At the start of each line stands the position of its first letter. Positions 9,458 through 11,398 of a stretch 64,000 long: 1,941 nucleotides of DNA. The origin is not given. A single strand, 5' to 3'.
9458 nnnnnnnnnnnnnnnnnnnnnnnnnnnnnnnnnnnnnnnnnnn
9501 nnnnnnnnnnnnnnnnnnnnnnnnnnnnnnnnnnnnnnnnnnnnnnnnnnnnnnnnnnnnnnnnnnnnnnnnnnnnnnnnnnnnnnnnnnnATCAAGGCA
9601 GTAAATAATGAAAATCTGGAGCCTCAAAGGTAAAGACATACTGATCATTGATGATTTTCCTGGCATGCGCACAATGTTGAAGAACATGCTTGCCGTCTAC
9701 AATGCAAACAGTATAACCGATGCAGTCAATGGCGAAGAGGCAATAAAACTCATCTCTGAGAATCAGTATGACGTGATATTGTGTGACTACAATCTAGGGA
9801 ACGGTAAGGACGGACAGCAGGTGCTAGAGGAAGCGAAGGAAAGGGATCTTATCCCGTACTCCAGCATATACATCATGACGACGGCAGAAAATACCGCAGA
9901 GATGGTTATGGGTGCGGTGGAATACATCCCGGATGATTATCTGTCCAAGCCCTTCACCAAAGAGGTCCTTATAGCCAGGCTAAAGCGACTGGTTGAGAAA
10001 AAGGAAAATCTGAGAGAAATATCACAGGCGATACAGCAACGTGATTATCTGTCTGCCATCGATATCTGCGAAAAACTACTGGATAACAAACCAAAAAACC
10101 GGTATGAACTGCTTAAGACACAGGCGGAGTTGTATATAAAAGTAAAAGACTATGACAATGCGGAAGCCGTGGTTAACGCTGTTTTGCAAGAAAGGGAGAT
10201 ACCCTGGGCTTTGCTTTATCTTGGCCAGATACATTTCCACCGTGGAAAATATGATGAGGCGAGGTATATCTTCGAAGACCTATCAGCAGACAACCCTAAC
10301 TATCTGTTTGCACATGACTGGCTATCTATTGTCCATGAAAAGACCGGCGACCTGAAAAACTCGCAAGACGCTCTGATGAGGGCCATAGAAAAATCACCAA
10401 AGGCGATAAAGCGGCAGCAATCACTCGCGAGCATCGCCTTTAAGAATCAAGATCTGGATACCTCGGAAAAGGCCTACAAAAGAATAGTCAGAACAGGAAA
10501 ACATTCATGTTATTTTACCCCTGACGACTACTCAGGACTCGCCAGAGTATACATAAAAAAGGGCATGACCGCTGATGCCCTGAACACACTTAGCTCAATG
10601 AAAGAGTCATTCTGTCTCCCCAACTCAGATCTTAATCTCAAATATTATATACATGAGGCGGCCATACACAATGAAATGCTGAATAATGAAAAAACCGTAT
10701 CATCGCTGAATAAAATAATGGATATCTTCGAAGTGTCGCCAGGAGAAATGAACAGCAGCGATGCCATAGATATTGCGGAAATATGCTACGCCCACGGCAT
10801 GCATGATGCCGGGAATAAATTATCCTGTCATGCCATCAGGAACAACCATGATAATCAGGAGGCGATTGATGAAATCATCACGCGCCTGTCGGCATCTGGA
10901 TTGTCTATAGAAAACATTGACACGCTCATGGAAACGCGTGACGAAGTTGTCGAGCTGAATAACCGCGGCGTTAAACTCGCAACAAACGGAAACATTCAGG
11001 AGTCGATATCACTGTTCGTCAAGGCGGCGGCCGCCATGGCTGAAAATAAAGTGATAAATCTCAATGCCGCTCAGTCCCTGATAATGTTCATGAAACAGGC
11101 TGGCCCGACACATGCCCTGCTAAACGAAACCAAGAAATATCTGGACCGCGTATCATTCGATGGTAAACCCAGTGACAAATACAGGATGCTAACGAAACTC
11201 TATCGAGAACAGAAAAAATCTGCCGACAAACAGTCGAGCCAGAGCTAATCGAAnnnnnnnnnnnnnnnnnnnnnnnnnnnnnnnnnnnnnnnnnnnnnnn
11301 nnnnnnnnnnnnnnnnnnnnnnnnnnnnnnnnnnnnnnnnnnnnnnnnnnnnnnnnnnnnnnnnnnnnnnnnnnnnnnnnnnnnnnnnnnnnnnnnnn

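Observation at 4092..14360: Low-GC signalling island combining a VWA protein with histidine kinases and a REC-TPR regulator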

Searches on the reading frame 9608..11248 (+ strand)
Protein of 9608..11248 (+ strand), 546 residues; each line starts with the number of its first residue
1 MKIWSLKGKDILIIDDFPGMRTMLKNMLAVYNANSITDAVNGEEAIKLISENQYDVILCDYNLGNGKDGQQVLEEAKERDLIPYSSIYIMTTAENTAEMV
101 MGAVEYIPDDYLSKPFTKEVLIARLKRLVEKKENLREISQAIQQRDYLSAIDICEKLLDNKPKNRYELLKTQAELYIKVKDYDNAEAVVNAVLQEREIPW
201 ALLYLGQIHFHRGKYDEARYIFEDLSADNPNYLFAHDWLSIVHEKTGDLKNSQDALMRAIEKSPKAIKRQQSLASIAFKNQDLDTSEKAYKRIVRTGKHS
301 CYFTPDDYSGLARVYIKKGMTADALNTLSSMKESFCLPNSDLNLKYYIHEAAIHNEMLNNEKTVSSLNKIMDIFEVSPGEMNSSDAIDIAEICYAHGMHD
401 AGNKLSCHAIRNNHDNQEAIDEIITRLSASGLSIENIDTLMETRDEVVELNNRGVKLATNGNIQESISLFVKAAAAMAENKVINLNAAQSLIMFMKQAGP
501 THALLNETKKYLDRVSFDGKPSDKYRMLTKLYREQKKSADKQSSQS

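Call 3: search_protein_families(library=pfam, proteins=[window:9608-11248:+], max_evalue=0.01)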
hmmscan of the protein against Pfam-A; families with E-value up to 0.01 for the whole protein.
window:9608-11248:+ (546 aa): 24 families
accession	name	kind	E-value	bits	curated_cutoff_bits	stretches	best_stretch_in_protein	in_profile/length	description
PF00072.30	Response_reg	-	1.1e-19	71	30.2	1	11-125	1-110/111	Response regulator receiver domain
PF14559.12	TPR_19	-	1.7e-17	63.9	25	1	141-195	1-54/68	Tetratricopeptide repeat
PF07719.23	TPR_2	-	2.5e-17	61.9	27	1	201-231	3-33/34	Tetratricopeptide repeat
PF13428.12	TPR_14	-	5.6e-12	45.5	23.5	1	199-235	1-37/44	Tetratricopeptide repeat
PF13424.12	TPR_12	-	6.8e-11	42.6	30.1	0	199-261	3-73/77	Tetratricopeptide repeat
PF00515.34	TPR_1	-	7e-10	38.7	27.8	0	200-218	2-20/34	Tetratricopeptide repeat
PF13432.12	TPR_16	-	9.2e-10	39.2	32.7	1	172-225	3-57/65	Tetratricopeptide repeat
PF13174.12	TPR_6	-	2.8e-09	37.5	26.3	1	201-231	2-32/33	Tetratricopeptide repeat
PF12895.13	ANAPC3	-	6.3e-09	36.4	27.2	2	144-223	2-80/82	Anaphase-promoting complex, cyclosome, subunit 3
PF25064.1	ARM_TT21_5th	-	2e-07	31.7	27.8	0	203-266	5-68/117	TT21 fifth ARM repeats domain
PF13181.12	TPR_8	-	2.2e-07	30.9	25.7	0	239-261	7-29/34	Tetratricopeptide repeat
PF13431.12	TPR_17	-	2.6e-05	24.6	24.4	0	199-219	13-33/34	Tetratricopeptide repeat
PF09976.15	TPR_21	-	7.2e-05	23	25.5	0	246-333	55-141/193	Tetratricopeptide repeat-like domain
PF20274.4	cREC_REC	-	9.3e-05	23.5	27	1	14-101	5-83/88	Cyclic-phosphate processing Receiver domain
PF23914.1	TPR_CcmH_CycH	-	0.00079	19.7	42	0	203-294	54-148/158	Cytochrome c-type biogenesis protein H TPR domain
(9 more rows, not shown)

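Call 5: search_protein_families(library=ncbifam, proteins=[window:9608-11248:+], max_evalue=0.01)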
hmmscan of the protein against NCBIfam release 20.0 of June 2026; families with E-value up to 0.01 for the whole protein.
window:9608-11248:+ (546 aa): 94 families (the best 25 are shown)
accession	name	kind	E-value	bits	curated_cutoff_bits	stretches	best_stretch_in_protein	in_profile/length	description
TIGR02917.1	PEP_TPR_lipo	equivalog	3.3e-16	58.4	312.2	1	138-422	438-707/899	XrtA/PEP-CTERM system TPR-repeat protein PrsT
TIGR02154.1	PhoB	equivalog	1.2e-13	50.9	296.2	1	9-134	3-125/226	phosphate regulon transcriptional regulator PhoB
NF040689.1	MtrAB_MtrA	equivalog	1.5e-13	50.6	300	1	11-140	1-122/219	MtrAB system response regulator MtrA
NF007935.0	PRK10651.1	equivalog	4.3e-13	48.9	250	1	10-132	8-127/216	two-component system response regulator NarL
NF007901.0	PRK10610.1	equivalog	4.4e-13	49.5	189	1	10-131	7-126/129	chemotaxis response regulator CheY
NF007135.0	PRK09581.1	equivalog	7.8e-13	48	474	1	10-149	4-140/457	PleD family two-component system response regulator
NF045944.1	ResRegRpaBCyano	equivalog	4.9e-12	45.7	330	1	12-147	1-130/229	response regulator transcription factor RpaB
NF040534.1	resp_reg_YycF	equivalog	1.3e-11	44.3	340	1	10-141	2-128/231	response regulator YycF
NF041367.1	CheY_Halo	equivalog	1.5e-11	44.7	200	1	11-125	1-110/114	chemotaxis protein CheY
NF045991.1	RespRegCtrARhodob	equivalog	2e-11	44.1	350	1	11-133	3-120/224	response regulator transcription factor CtrA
TIGR01387.1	cztR_silR_copR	subfamily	5e-11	42.7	279.2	1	11-143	1-128/218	heavy metal response regulator transcription factor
NF007928.2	PRK10643.1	equivalog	7.4e-11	42.1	330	1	11-137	3-124/216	two-component system response regulator PmrA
NF053854.1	RespRegPhoBBctds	equivalog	7.9e-11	41.7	270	1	11-144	1-130/225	two-component system response regulator PhoB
NF007005.1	PRK09468.1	equivalog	1.3e-10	41.1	331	1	9-134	4-124/237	osmolarity response regulator transcription factor OmpR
NF008378.0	PRK11173.1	equivalog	1.3e-10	41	334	1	8-145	3-134/238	two-component system response regulator ArcA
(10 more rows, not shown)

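Call 17: find_homologous_proteins(query=window:9608-11248:+)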
Query window:9608-11248:+ (546 aa): 843 proteins with E <= 0.001 among 8000 candidates; the best 120 are listed.
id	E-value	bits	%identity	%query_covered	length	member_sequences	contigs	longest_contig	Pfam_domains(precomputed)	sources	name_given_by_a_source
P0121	0.0e+0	1208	100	100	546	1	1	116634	PF14559.13,PF00515.35,PF12895.14,PF13424.13,PF13432.13,PF13428.13,PF13181.13,PF00072.31,PF25064.2,PF07719.24,PF13174.13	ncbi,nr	ncbi:MAG: response regulator [Gammaproteobacteria bacterium]|nr:response regulator [Gammaproteobacte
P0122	0.0e+0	1134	93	100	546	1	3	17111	PF14559.13,PF00515.35,PF12895.14,PF13424.13,PF13428.13,PF00072.31,PF25064.2,PF07719.24,PF13174.13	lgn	-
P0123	0.0e+0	1117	91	100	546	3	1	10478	PF14559.13,PF00515.35,PF12895.14,PF13424.13,PF13432.13,PF13428.13,PF13181.13,PF00072.31,PF25064.2,PF07719.24,PF13174.13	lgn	-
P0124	8.4e-289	976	79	100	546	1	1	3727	PF14559.13,PF00515.35,PF00072.31,PF25064.2,PF07719.24,PF13174.13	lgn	-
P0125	8.9e-288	973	78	100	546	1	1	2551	PF14559.13,PF13424.13,PF13428.13,PF00072.31,PF25064.2,PF07719.24,PF13174.13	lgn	-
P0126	1.7e-287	972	79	100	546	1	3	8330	PF14559.13,PF00515.35,PF12895.14,PF13424.13,PF13432.13,PF13428.13,PF13181.13,PF00072.31,PF25064.2,PF07719.24,PF13174.13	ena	-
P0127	3.2e-285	964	79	99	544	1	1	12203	PF14559.13,PF00515.35,PF12895.14,PF13424.13,PF00072.31,PF04733.21,PF25064.2,PF07719.24,PF13174.13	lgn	-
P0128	8.0e-285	963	78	99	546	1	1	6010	PF14559.13,PF00515.35,PF12895.14,PF13428.13,PF13181.13,PF00072.31,PF25064.2,PF07719.24,PF13174.13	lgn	-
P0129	1.3e-262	890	72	100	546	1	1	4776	PF14559.13,PF00515.35,PF12895.14,PF13428.13,PF13181.13,PF00072.31,PF25064.2,PF07719.24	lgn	-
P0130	1.2e-252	857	71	100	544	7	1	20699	PF14559.13,PF00515.35,PF12895.14,PF13424.13,PF13432.13,PF13428.13,PF13181.13,PF00072.31,PF25064.2,PF07719.24,PF13174.13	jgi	jgi:CheY-like chemotaxis protein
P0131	1.3e-251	854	71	99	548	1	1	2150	PF14559.13,PF00515.35,PF13424.13,PF13428.13,PF13181.13,PF00072.31,PF25064.2,PF07719.24,PF13174.13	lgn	-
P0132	6.6e-249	845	70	100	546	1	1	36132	PF14559.13,PF20274.5,PF00515.35,PF13424.13,PF13432.13,PF13428.13,PF13181.13,PF00072.31,PF25064.2,PF07719.24,PF13174.13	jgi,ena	jgi:CheY-like chemotaxis protein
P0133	9.4e-236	801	67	100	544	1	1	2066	PF20274.5,PF13428.13,PF00072.31,PF25064.2,PF14559.13,PF00515.35,PF12895.14,PF13424.13,PF13432.13,PF13181.13,PF07719.24,PF13174.13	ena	-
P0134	1.0e-232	791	68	95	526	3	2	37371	PF14559.13,PF00515.35,PF12895.14,PF13424.13,PF13428.13,PF00072.31,PF25064.2,PF07719.24,PF13174.13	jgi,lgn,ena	-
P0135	1.9e-231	787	77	83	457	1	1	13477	PF14559.13,PF00515.35,PF13428.13,PF13181.13,PF25064.2,PF07719.24,PF13174.13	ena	-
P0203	3.6e-152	526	46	98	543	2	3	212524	PF14559.13,PF17874.8,PF00515.35,PF13424.13,PF13432.13,PF13428.13,PF00072.31,PF07719.24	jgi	-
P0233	1.6e-139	484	43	97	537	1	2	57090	PF13431.13,PF09976.16,PF23914.2,PF13176.13,PF13428.13,PF00072.31,PF14559.13,PF00515.35,PF13424.13,PF13432.13,PF13181.13,PF07719.24,PF13174.13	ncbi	-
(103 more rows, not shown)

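Call 19: find_encoding_contigs(protein=P0203, flank=10000, max_places=2)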
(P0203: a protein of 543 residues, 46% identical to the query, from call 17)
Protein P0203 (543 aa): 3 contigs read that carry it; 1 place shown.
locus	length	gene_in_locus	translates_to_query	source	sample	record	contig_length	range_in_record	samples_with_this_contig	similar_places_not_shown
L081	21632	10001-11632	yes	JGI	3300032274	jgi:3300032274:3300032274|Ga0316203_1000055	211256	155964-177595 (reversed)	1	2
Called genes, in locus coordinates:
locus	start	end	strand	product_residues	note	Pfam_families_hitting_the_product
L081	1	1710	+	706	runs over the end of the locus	PF00072:Response_reg, PF08447:PAS_3, PF00990:GGDEF, PF00563:EAL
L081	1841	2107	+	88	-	-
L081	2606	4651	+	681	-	PF00580:UvrD-helicase, PF01443:Viral_helicase1 (faint), PF13245:AAA_19, PF13604:AAA_30 (faint), PF13361:UvrD_C, PF13538:UvrD_C_2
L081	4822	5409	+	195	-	PF13899:Thioredoxin_7 (weak), PF13098:Thioredoxin_2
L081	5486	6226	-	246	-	PF00072:Response_reg, PF04397:LytTR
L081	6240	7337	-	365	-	PF06580:His_kinase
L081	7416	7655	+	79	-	-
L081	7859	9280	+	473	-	PF00206:Lyase_1, PF14698:ASL_C2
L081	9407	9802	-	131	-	-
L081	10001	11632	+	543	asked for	PF00072:Response_reg, PF13428:TPR_14 (faint), PF14559:TPR_19 (faint), PF00515:TPR_1 (faint), PF07719:TPR_2 (faint), PF13424:TPR_12 (faint), PF13432:TPR_16 (faint), PF17874:TPR_MalT (weak)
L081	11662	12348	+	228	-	PF02518:HATPase_c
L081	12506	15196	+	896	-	PF02368:Big_2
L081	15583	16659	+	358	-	PF11383:DUF3187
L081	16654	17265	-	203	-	PF00300:His_Phos_1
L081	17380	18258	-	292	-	PF03186:CobD_Cbib, PF17113:AmpE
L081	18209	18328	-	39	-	-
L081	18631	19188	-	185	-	PF01510:Amidase_2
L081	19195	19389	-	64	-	-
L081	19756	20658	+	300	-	PF01497:Peripla_BP_2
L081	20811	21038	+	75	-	PF11197:DUF2835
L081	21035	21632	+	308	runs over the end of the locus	PF00480:ROK, PF02685:Glucokinase (weak)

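Call 20: find_encoding_contigs(protein=P0233, flank=10000, max_places=2)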
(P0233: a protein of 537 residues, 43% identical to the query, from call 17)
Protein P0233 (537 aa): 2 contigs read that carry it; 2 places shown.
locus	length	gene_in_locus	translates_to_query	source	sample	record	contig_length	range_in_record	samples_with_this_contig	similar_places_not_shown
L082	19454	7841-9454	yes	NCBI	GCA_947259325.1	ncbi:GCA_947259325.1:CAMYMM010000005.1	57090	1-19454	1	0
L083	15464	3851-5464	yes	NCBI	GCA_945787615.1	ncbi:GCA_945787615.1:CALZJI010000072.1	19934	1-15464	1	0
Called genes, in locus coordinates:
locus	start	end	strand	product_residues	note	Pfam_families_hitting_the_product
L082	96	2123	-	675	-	PF00512:HisKA, PF02518:HATPase_c, PF00072:Response_reg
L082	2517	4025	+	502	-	PF02878:PGM_PMM_I, PF02879:PGM_PMM_II, PF02880:PGM_PMM_III, PF00408:PGM_PMM_IV (weak)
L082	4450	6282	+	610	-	-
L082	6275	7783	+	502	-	-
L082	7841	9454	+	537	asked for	PF00072:Response_reg, PF13174:TPR_6 (faint), PF13428:TPR_14 (faint), PF14559:TPR_19 (faint), PF23914:TPR_CcmH_CycH (faint), PF13424:TPR_12 (faint), PF00515:TPR_1 (faint), PF07719:TPR_2 (faint), +5 more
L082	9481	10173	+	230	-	PF02518:HATPase_c, PF13581:HATPase_c_2 (weak)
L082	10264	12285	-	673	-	-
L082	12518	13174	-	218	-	-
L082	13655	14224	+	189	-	-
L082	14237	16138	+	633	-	PF25064:ARM_TT21_5th (faint), PF13424:TPR_12 (faint), PF14559:TPR_19 (faint), PF00515:TPR_1 (faint), PF07719:TPR_2 (faint), PF12895:ANAPC3 (faint), PF13432:TPR_16 (weak)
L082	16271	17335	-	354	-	PF01116:F_bP_aldolase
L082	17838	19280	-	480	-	PF00224:PK, PF02887:PK_C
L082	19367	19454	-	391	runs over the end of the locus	PF00162:PGK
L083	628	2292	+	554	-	-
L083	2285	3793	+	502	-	-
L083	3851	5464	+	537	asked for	PF00072:Response_reg, PF13174:TPR_6 (faint), PF13428:TPR_14 (faint), PF14559:TPR_19 (faint), PF23914:TPR_CcmH_CycH (faint), PF13424:TPR_12 (faint), PF00515:TPR_1 (faint), PF07719:TPR_2 (faint), +5 more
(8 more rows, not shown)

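Call 24: find_related_loci(query=A2, collection=metagenome_contigs, flank=8000)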
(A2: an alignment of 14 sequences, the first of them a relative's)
Query A2 (546 aa) in metagenome_contigs; peptide patterns used: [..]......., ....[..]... (x = any residue, [..] = any of these).
600 stretches matched a pattern (row limit reached: there are more); 518 encode a relative of the query (tblastn E <= 1e-3); the best 80 are kept; 80 distinct loci.
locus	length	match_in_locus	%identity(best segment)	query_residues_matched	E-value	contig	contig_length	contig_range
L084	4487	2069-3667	60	1-533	0e+0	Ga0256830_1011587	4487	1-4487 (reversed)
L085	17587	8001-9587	59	1-529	0e+0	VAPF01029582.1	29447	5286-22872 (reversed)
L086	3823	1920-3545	58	1-542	0e+0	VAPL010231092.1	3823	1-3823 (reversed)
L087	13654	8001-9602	58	1-534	0e+0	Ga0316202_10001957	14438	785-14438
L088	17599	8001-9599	58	1-533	0e+0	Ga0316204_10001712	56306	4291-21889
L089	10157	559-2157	58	1-533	0e+0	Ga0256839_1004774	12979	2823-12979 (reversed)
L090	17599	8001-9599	55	1-533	0e+0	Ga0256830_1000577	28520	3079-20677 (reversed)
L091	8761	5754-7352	50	2-534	2e-180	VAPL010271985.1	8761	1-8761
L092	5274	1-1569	50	2-524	1e-177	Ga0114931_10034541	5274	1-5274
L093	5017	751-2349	43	1-534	2e-151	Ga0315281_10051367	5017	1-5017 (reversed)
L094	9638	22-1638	43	1-541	5e-146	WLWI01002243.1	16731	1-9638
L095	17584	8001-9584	43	6-534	7e-146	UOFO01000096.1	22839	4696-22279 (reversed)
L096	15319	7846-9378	42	1-512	8e-145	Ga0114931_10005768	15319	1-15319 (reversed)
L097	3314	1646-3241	42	1-533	7e-149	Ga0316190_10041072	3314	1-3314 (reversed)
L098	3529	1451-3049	43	1-534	7e-147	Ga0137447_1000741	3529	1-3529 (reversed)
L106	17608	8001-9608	46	2-537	1e-163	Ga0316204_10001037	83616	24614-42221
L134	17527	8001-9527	39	4-515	5e-119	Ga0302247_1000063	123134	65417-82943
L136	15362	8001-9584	37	6-534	3e-118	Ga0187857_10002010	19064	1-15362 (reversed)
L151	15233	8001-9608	37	7-542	7e-115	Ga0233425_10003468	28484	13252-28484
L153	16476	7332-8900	37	5-531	1e-114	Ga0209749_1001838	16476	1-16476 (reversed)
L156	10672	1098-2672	37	6-532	4e-114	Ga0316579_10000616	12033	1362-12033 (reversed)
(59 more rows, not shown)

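Call 32: search_solved_structures(query=A2, max_evalue=0.01)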
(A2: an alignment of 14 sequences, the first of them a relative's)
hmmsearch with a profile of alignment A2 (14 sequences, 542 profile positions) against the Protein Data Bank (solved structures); distinct sequences matched with E-value up to 0.01: 323 (the best 60 are shown).
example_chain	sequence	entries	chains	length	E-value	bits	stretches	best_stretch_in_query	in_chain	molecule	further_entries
9qhb_A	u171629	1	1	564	8.5e-33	116.8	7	143-295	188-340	Engineered tetratricopeptide repeat protein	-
2chy_A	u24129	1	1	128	2.3e-21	79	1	7-131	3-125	CHEY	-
3to5_A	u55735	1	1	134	1.4e-20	76.4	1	7-131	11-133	CheY homolog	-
1d4z_A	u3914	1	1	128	2.2e-20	75.8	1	7-131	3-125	CHEMOTAXIS PROTEIN CHEY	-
4hnq_A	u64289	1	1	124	3.3e-20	75.2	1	7-129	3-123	Chemotaxis protein CheY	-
4hns_A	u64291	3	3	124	4.1e-20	74.9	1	7-129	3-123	Chemotaxis protein CheY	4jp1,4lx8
1cye_A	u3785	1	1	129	5.3e-20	74.6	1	7-131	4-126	CHEY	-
1djm_A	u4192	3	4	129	6.4e-20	74.3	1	7-131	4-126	CHEMOTAXIS PROTEIN Y | Chemotaxis protein cheY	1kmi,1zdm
1jbe_A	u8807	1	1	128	6.4e-20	74.3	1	7-131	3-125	Chemotaxis protein CheY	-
1a0o_A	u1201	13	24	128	6.8e-20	74.2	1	7-131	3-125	CHEY | CHEMOTAXIS CHEY PROTEIN | CHEMOTAXIS PROTEIN CHEY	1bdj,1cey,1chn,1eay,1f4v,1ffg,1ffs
3oo0_A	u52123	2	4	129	1e-19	73.6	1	7-131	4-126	Chemotaxis protein CheY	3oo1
3myy_A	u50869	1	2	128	1.1e-19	73.5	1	7-131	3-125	Chemotaxis protein cheY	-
6tg7_A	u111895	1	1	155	1.2e-19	73.4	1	7-131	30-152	Chemotaxis protein CheY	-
2fka_A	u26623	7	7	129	1.3e-19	73.3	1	7-131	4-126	Chemotaxis protein cheY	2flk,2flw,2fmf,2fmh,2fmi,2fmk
2che_A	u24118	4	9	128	1.3e-19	73.2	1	7-131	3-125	CHEY | Chemotaxis protein cheY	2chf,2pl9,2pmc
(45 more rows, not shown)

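Call 52: search_protein_families(library=padloc, proteins=[window:9608-11248:+], max_evalue=0.001)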
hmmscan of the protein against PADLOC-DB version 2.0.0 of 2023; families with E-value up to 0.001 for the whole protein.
window:9608-11248:+ (546 aa): 0 families

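Call 57: predict_structure(alignment_id=A4)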
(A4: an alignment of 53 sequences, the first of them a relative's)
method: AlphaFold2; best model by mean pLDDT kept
length: 546 residues; sequences in the alignment: 53
mean_pLDDT: 92.1   pTM: 0.86
mean pLDDT of the five models: 92.1, 91.5, 90.6, 90.1, 89.5
residues with pLDDT >= 90: 426; 70-90: 99; 50-70: 13; < 50: 8
segments of 3 or more residues with pLDDT < 50: 97-104
pLDDT, mean of each block of 10 residues (from residue 1): 83 95 94 94 95 94 87 89 92 62 65 89 94 91 87 95 93 95 97 93 97 97 94 92 97 96 86 97 98 90 94 98 96 83 90 96 97 93 96 96 97 94 95 92 95 96 96 95 97 95 93 88 91 90 70
secondary structure, 60 per line:
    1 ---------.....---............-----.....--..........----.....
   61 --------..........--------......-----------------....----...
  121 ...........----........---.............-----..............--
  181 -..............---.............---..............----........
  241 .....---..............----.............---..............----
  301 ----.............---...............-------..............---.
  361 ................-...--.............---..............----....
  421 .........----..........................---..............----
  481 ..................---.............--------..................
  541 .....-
elements in order: E10-14 H18-29 E35-39 H42-51 E56-60 H69-78 E87-92 E110-113 H118-131 H136-143 H147-159 H165-178 H182-195 H199-211 H215-228 H233-245 H249-262 H267-279 H283-296 H305-317 H321-335 H343-356 H360-376 H383-395 H399-412 H417-429 H434-459 H463-476 H481-498 H502-514 H523-545
